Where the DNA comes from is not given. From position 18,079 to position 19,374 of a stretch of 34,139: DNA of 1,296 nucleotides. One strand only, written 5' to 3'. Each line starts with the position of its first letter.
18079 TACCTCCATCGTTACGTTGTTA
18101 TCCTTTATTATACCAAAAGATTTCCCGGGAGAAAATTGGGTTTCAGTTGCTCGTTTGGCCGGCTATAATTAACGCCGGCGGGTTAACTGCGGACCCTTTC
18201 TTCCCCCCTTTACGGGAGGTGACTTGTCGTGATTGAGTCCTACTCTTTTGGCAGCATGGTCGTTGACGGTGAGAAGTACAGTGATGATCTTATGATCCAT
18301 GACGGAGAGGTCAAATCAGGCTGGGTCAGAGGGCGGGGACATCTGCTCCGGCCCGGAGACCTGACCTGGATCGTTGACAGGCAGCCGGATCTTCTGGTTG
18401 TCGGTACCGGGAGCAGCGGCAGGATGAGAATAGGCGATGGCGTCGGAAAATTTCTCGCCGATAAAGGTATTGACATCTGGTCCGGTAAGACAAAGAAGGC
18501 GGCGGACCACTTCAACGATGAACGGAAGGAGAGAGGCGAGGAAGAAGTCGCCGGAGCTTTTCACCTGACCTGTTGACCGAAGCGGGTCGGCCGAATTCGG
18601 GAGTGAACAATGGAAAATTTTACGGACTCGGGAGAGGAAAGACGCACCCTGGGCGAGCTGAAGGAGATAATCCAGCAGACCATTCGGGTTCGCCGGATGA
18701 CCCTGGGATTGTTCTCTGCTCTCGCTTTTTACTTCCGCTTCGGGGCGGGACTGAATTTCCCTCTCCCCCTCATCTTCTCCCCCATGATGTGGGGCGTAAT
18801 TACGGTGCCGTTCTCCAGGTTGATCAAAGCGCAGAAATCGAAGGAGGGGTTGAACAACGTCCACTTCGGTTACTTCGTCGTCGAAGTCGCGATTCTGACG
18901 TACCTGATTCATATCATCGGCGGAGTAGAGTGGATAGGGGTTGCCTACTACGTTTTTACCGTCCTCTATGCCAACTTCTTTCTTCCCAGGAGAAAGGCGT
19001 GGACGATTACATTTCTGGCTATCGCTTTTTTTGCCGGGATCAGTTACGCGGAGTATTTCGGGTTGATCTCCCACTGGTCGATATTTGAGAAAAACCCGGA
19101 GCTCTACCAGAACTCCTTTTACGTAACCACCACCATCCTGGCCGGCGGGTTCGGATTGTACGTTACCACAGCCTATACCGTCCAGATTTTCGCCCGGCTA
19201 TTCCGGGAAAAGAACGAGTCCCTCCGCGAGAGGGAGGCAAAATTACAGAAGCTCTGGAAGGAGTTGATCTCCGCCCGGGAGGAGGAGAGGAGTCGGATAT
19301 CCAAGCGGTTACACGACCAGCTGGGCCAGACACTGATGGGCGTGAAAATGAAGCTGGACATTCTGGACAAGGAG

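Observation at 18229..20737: DesK-like intramembrane-sensing two-component system translationally coupled to the hopanoid/isoprenoid operon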

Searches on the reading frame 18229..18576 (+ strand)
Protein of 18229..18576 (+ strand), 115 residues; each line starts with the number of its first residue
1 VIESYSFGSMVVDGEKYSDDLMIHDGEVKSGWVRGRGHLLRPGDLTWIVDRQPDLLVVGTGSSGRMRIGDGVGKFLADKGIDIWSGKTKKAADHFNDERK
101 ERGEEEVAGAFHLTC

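Call 3: search_protein_families(library=pfam, proteins=[window:18229-18576:+], max_evalue=0.01)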
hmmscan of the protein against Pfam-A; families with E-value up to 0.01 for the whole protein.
window:18229-18576:+ (115 aa): 1 family
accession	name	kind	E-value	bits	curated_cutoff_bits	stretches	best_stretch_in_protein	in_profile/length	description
PF04430.19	DUF498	-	6.6e-17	61.9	33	1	2-112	1-109/109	Protein of unknown function (DUF498/DUF598)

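Call 39: search_protein_families(library=ncbifam, proteins=[window:18229-18573:+], max_evalue=0.001)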
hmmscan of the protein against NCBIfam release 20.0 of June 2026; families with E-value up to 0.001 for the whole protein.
window:18229-18573:+ (115 aa): 0 families

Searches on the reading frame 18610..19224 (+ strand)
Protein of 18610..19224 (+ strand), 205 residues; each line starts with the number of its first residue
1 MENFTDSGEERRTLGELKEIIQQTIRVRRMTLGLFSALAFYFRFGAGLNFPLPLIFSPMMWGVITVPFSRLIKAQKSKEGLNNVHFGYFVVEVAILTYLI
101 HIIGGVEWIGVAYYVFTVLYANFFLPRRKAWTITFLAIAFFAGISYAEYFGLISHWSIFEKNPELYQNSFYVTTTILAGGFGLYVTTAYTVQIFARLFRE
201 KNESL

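Call 34: search_protein_representatives(alignment_id=A2)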
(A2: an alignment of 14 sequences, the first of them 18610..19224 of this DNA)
Query: 14 sequences, 204 profile positions. Proteins with E-value up to 0.001 (for the whole library): 601; up to 1e-10: 163; up to 1e-30: 18. The best 150 are listed.
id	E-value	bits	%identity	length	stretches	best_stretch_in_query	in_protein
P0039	9.9e-84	296.4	-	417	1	8-204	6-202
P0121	1.4e-76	273.0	-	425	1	10-204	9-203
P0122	6.3e-71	254.6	-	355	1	12-204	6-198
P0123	7.2e-68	244.6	-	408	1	12-203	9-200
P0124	8.1e-64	231.3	-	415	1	12-204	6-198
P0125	9.1e-56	205.1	-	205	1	7-162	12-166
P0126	2.2e-55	203.8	-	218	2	101-199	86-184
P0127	2.2e-46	174.4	-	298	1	7-204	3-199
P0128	6.3e-46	172.9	-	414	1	78-203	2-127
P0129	1.5e-45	171.7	-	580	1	5-204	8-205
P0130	4.9e-44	166.7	-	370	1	12-203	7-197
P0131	2.7e-43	164.3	-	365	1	10-204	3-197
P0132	4.5e-43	163.6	-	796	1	14-204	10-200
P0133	1.6e-37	145.5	-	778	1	13-203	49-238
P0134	5.6e-37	143.7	-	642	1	6-204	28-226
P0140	1.0e-29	120.0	-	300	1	5-203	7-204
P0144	1.1e-28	116.6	-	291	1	17-204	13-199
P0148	4.2e-28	114.7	-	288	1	6-203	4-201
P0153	7.0e-27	110.7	-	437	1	12-204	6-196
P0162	2.0e-24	102.7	-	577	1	11-203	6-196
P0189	8.2e-21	90.9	-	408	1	10-200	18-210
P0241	2.7e-14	69.6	-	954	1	26-185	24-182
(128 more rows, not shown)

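Call 36: search_protein_families(library=pfam, proteins=[P0129, P0132, P0134, P0140, P0144, P0148, P0153, P0162, P0189, P0241], max_evalue=0.001)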
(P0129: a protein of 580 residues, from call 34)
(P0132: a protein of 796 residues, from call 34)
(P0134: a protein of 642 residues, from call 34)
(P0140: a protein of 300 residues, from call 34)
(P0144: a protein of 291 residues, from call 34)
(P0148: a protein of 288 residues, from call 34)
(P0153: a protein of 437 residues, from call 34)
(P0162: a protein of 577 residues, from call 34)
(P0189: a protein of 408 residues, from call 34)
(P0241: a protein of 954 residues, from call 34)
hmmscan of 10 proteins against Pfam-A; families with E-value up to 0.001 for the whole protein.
P0129 (580 aa): 3 families
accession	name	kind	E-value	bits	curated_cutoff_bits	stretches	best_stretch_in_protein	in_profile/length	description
PF02518.31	HATPase_c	-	4e-32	111.4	26.4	1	468-577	2-109/111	Histidine kinase-, DNA gyrase B-, and HSP90-like ATPase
PF00512.31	HisKA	-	6.5e-16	58.6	26.9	1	352-420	1-66/66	His Kinase A (phospho-acceptor) domain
PF13581.12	HATPase_c_2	-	0.00011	22.7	27.4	1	469-555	29-112/127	Histidine kinase-like ATPase domain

P0132 (796 aa): 10 families
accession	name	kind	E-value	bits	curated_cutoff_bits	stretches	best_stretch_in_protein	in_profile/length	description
PF00989.32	PAS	-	1.7e-32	112.2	22.6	2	406-517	2-113/113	PAS fold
PF13426.13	PAS_9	-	1.3e-31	109.4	27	2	416-519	2-103/103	PAS domain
PF08448.16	PAS_4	-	2.3e-26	92.6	23.1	2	412-520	2-108/110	PAS fold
PF02518.31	HATPase_c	-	8.8e-26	91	26.4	1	651-760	2-110/111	Histidine kinase-, DNA gyrase B-, and HSP90-like ATPase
PF08447.18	PAS_3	-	9.6e-16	58.3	25.6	2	429-514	3-89/89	PAS fold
PF00512.31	HisKA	-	5.4e-15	55.6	26.9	1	541-607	2-65/66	His Kinase A (phospho-acceptor) domain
PF13188.13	PAS_8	-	2.3e-12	46.8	21.8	2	406-457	2-54/65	PAS domain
PF14598.12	PAS_11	-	9.5e-05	22.8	25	0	419-470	6-56/109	PAS domain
PF12860.13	PAS_7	-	0.00035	21.1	27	0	412-463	2-54/115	PAS fold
PF14501.12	HATPase_c_5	-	0.00053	20.3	22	0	655-746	6-91/102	GHKL domain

P0134 (642 aa): 1 family
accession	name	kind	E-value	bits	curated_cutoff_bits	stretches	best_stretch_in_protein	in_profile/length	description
PF00211.25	Guanylate_cyc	-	3.1e-29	102.3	21.9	1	269-439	10-182/183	Adenylate and Guanylate cyclase catalytic domain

P0140 (300 aa): 0 families

P0144 (291 aa): 3 families
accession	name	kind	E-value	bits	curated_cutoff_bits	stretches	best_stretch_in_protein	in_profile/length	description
PF06103.16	DUF948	-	9.9e-05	22.9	37.2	0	171-215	3-47/89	Bacterial protein of unknown function (DUF948)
PF25323.1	6TM_PilS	-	0.00012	22.3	27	1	23-192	18-182/189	PilS-like transmembrane domain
PF04932.20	Wzy_C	-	0.00025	21.3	31.7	0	113-205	2-65/149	O-Antigen ligase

P0148 (288 aa): 0 families

P0153 (437 aa): 3 families
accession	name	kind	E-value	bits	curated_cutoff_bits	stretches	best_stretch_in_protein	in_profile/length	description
PF02518.31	HATPase_c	-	2.8e-22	79.7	26.4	1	319-436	2-108/111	Histidine kinase-, DNA gyrase B-, and HSP90-like ATPase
PF00512.31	HisKA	-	5e-13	49.3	26.9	1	212-275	2-65/66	His Kinase A (phospho-acceptor) domain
PF25323.1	6TM_PilS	-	0.00064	19.9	27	0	34-191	37-184/189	PilS-like transmembrane domain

P0162 (577 aa): 4 families
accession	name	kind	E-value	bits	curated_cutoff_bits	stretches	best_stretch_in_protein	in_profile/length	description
PF00990.26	GGDEF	-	2.5e-43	148.1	23.8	1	408-566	2-160/161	Diguanylate cyclase, GGDEF domain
PF13185.12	GAF_2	-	1.9e-10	41.5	28.6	1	257-395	2-136/136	GAF domain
PF13492.12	GAF_3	-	9.1e-08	33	27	1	259-396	2-129/129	GAF domain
PF01590.32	GAF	-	0.00036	21.5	22.4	1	259-394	2-133/133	GAF domain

P0189 (408 aa): 2 families
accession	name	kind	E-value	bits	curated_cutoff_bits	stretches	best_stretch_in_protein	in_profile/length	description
PF13620.12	CarboxypepD_reg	-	1.2e-05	26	32.3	1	322-378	4-59/82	Carboxypeptidase regulatory-like domain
PF13596.12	PAS_10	-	8.8e-05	23.6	22.1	1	216-316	4-104/106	PAS domain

P0241 (954 aa): 10 families
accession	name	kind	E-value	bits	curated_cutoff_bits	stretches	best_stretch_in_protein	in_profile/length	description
PF13426.13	PAS_9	-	2.9e-69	230.3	27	4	258-358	4-103/103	PAS domain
PF00989.32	PAS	-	8.5e-58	193.7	22.6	5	245-356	2-113/113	PAS fold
PF08448.16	PAS_4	-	1.8e-53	179.8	23.1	5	511-616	3-110/110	PAS fold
PF13188.13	PAS_8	-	3.1e-34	116.2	21.8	3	503-557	1-56/65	PAS domain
PF08447.18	PAS_3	-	7.8e-33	113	25.6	3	267-349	1-85/89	PAS fold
PF00990.26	GGDEF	-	3.7e-16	59.8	23.8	1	874-933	1-60/161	Diguanylate cyclase, GGDEF domain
PF12860.13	PAS_7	-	6.4e-15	55.7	27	1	755-868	1-115/115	PAS fold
PF13596.12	PAS_10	-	1.4e-07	32.6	22.1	0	451-489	70-106/106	PAS domain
PF14598.12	PAS_11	-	1.7e-07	31.6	25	0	260-332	7-79/109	PAS domain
PF24820.1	Diguanyl_cycl_sensor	-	0.00028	21.2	28.1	0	262-334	13-91/109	Diguanylate cyclase-like sensor domain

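Call 37: search_protein_families(library=pfam, alignment_id=A2, max_evalue=10)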
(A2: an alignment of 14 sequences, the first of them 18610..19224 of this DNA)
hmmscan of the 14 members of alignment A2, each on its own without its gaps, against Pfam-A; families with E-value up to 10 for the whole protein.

A. member 1, window:18610-19224:+ (205 aa): 1 family
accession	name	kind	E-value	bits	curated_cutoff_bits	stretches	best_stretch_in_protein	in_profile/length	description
PF07331.16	TctB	-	1.8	9.1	29.1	0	93-145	73-125/137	Tripartite tricarboxylate transporter TctB family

B. families by the number of members that match (of 14 scanned): 8 families
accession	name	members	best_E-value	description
PF25323.1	6TM_PilS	6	0.00024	PilS-like transmembrane domain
PF07950.16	MCP1_TM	2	0.18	MDM10-complementing protein 1, transmembrane domain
PF20040.4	DUF6442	2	0.61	Family of unknown function (DUF6442)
PF07331.16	TctB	2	1.8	Tripartite tricarboxylate transporter TctB family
PF07471.18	Phage_Nu1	1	0.16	Phage DNA packaging protein Nu1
PF21534.2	Rost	1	0.2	Protein rolling stone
PF06432.16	GPI2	1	0.57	Phosphatidylinositol N-acetylglucosaminyltransferase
PF23494.1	bPH_10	1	8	YqeB-like bacterial PH domain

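Call 39: search_protein_families(library=ncbifam, proteins=[P0140, P0148, P0144, P0129], max_evalue=0.001)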
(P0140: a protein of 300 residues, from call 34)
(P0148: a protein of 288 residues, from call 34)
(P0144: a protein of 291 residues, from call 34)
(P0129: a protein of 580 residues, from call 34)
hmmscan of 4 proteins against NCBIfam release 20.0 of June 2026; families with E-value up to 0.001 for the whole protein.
P0140 (300 aa): 0 families

P0148 (288 aa): 0 families

P0144 (291 aa): 3 families
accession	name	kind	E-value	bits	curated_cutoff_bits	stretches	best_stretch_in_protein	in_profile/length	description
NF053512.1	nitric_RR_NosR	exception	6.6e-06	25.4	400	1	217-279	117-179/422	response regulator c-di-GMP phosphodiesterase, NosR family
NF006292.0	PRK08475.1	equivalog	0.00014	21.5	166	1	167-276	32-142/171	F0F1 ATP synthase subunit B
TIGR04527.1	mycoplas_twoTM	subfamily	0.00071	19.3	125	1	171-285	13-124/248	MG_279/MG_280 family protein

P0129 (580 aa): 88 families (the best 25 are shown)
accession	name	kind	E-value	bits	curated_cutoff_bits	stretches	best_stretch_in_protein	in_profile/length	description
NF033092.0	HK_WalK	equivalog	2e-79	267.8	725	1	210-577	230-594/594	cell wall metabolism sensor histidine kinase WalK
NF046044.1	PnpS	equivalog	6.7e-74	249.2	400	1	205-576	22-390/390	two-component system histidine kinase PnpS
TIGR02966.1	phoR_proteo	equivalog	5.9e-58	196.5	334.2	1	235-574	3-332/333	phosphate regulon sensor histidine kinase PhoR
NF047874.1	MASE3_PAS_HK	subfamily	4.4e-53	181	560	1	61-577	93-625/655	MASE3 domain-containing sensor histidine kinase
NF033093.1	HK_VicK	exception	1.4e-49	168.9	680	1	207-577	63-435/448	cell wall metabolism sensor histidine kinase VicK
NF006800.0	PRK09303.1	equivalog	1.1e-48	166.1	342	1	347-579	146-379/383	histidine kinase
NF008468.0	PRK11360.1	equivalog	6.7e-48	163.5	646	1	210-578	240-609/616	two-component system sensor histidine kinase AtoS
NF045911.1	TCSHisKinNblS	equivalog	3e-47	161.3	1000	1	235-577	263-620/621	two-component system sensor histidine kinase NblS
NF041735.1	hist_kin_RppB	equivalog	1.4e-45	155.9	400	1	354-576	217-438/438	two-component system sensor histidine kinase RppB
TIGR02956.1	TMAO_torS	equivalog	8.7e-43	146.6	676.5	1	348-577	459-682/967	TMAO reductase system sensor histidine kinase/response regulator TorS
NF045595.1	HK_scytonemin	equivalog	4.1e-39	134.5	865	1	344-577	406-635/637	scytonemin biosynthesis sensor histidine kinase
NF033091.0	HK_VanS_ACDEFG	equivalog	7.3e-39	133.6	400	1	342-576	63-293/293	vancomycin resistance histidine kinase VanS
NF041880.1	EPS_EpsF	equivalog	6.8e-37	127.1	900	1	351-576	272-492/492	response regulator EpsF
NF008318.0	PRK11107.1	equivalog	2.8e-36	125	890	1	345-577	285-518/920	two-component sensor histidine kinase BarA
NF008312.0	PRK11100.1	equivalog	4.2e-36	124.8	356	1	355-576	258-473/477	two-component system sensor histidine kinase CreC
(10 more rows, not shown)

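Call 70: search_protein_families(library=pfam, alignment_id=A6, max_evalue=0.01)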
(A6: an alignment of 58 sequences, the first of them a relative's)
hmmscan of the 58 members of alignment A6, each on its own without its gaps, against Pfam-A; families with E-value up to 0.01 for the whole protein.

A. member 1, P0121 (425 aa): 4 families
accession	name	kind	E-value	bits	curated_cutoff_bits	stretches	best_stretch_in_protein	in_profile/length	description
PF02518.31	HATPase_c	-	2.1e-13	51.1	26.4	1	327-419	3-110/111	Histidine kinase-, DNA gyrase B-, and HSP90-like ATPase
PF07730.19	HisKA_3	-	2.5e-12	47.6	24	1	224-283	1-66/68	Histidine kinase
PF14023.12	Bestrophin-like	-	0.0026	17.8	32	1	167-277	26-131/232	Bestrophin-like domain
PF13581.12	HATPase_c_2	-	0.0064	16.9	27.4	0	334-378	36-85/127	Histidine kinase-like ATPase domain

B. families by the number of members that match (of 58 scanned): 53 families (the first 25 are shown)
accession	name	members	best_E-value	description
PF02518.31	HATPase_c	26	2e-33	Histidine kinase-, DNA gyrase B-, and HSP90-like ATPase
PF00512.31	HisKA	23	5.5e-23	His Kinase A (phospho-acceptor) domain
PF13581.12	HATPase_c_2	20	1.7e-07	Histidine kinase-like ATPase domain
PF00990.26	GGDEF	14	2.1e-51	Diguanylate cyclase, GGDEF domain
PF25323.1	6TM_PilS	12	2.5e-11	PilS-like transmembrane domain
PF00989.32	PAS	11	1.8e-39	PAS fold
PF13188.13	PAS_8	10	7e-20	PAS domain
PF13426.13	PAS_9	9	9.5e-45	PAS domain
PF08448.16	PAS_4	9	4.9e-36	PAS fold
PF08447.18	PAS_3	6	9.2e-25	PAS fold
PF13185.12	GAF_2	6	1.1e-15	GAF domain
PF01590.32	GAF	6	5.8e-13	GAF domain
PF13492.12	GAF_3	6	5.8e-09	GAF domain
PF14501.12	HATPase_c_5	6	4.1e-05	GHKL domain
PF13589.12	HATPase_c_3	5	8e-05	Histidine kinase-, DNA gyrase B-, and HSP90-like ATPase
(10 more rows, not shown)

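Call 71: search_protein_families(library=ncbifam, alignment_id=A2, max_evalue=1)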
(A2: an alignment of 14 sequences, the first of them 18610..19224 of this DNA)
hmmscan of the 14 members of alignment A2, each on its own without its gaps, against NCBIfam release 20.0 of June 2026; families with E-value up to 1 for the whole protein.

A. member 1, window:18610-19224:+ (205 aa): 1 family
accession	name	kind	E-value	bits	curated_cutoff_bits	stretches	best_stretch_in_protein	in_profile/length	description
TIGR03141.1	cytochro_ccmD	equivalog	0.85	9.8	25.95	0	179-191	4-16/47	heme exporter protein CcmD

B. families by the number of members that match (of 14 scanned): 3 families
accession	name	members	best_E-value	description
NF033792.0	ActS_PrrB_HisK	3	0.003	ActS/PrrB/RegB family redox-sensitive histidine kinase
NF041474.1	membrane_YkgR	1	0.25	small membrane protein YkgR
TIGR03141.1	cytochro_ccmD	1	0.85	heme exporter protein CcmD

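Call 92: predict_structure(alignment_id=A2)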
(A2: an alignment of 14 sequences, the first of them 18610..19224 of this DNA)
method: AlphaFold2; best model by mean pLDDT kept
length: 205 residues; sequences in the alignment: 14
mean_pLDDT: 80.5   pTM: 0.74
mean pLDDT of the five models: 80.5, 76.4, 76.1, 67.0, 65.3
residues with pLDDT >= 90: 41; 70-90: 128; 50-70: 28; < 50: 8
segments of 3 or more residues with pLDDT < 50: 1-6
pLDDT, mean of each block of 10 residues (from residue 1): 44 79 86 86 84 78 87 89 91 85 66 84 90 93 86 64 67 84 91 84 63
secondary structure, 60 per line:
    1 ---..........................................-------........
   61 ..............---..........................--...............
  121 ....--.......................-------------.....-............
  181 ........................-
elements in order: H4-45 H53-74 H78-103 H106-124 H127-149 H163-167 H169-204

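Call 94: fold_search(model_id=the predicted structure, library=pdb)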
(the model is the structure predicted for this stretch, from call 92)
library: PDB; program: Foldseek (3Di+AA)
matches with E <= 10: 201; with E <= 0.001: 0
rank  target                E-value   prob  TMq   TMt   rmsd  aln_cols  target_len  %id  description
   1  8wcn_A                4.9e-01  0.75  0.44  0.28   8.0       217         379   16  Cryo-EM structure of PAO1-ImcA with GMPCPP (released 2024-03-13)
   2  5h3d_B                9.2e-01  0.30  0.31  0.18  29.1       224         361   14  Helical structure of membrane tubules decorated by ACAP1 (BARPH doamin) protein by cryo-electron microscopy and MD sim (released 2019-01-16)
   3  5vjs                  1.2e+00  0.12  0.21  0.22  19.5       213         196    8  De Novo Photosynthetic Reaction Center Protein Equipped with Heme B, a synthetic Zn porphyrin, and Zn(II) cations (released 2018-04-25)
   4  9kpz_C                1.2e+00  0.08  0.18  0.17  25.7       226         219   12  Structure of TolQRA complex at pH 5.4 from E.coli (released 2026-03-04)
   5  8d9p                  1.3e+00  0.12  0.22  0.23  19.3       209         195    9  De Novo Photosynthetic Reaction Center Protein Equipped with Heme B and Mn(II) cations (released 2022-09-28)
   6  6qhd_A                1.4e+00  0.06  0.15  0.07  20.4       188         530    8  Lysine acetylated and tyrosine phosphorylated STAT3 in a complex with DNA (released 2019-06-19)
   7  6qhd_B                1.6e+00  0.12  0.23  0.10  20.5       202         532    6  Lysine acetylated and tyrosine phosphorylated STAT3 in a complex with DNA (released 2019-06-19)
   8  6z0c_D                1.6e+00  0.10  0.22  0.23  18.7       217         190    7  Structure of in silico modelled artificial Maquette-3 protein (released 2021-03-17)
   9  3br5_B                1.7e+00  0.08  0.20  0.22  17.3       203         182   11  Crystal Structure of the Complex of Rhodamine 6G Bound to QacR(E90Q), a Mutant of a Multidrug Binding Transcriptional  (released 2008-12-23)
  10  9p11_D                1.8e+00  0.14  0.25  0.19  10.3       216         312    9  Cas1-Cas2/3 integrase, heterohexameric assembly (released 2025-10-22)
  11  5buo_A                1.8e+00  0.13  0.23  0.25  21.8       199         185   10  A receptor molecule (released 2016-07-13)
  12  8glv_Em               1.8e+00  0.12  0.21  0.09  30.8       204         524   11  96-nm repeat unit of doublet microtubules from Chlamydomonas reinhardtii flagella (released 2023-05-31)
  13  6tlc_B                1.8e+00  0.04  0.15  0.07  23.8       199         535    8  Unphosphorylated human STAT3 in complex with MS3-6 monobody (released 2020-07-22)
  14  6z0c_B                1.9e+00  0.08  0.21  0.22  16.6       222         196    8  Structure of in silico modelled artificial Maquette-3 protein (released 2021-03-17)
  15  6nuq                  1.9e+00  0.08  0.19  0.09  20.1       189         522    6  Stat3 Core in complex with compound SI109 (released 2019-12-04)
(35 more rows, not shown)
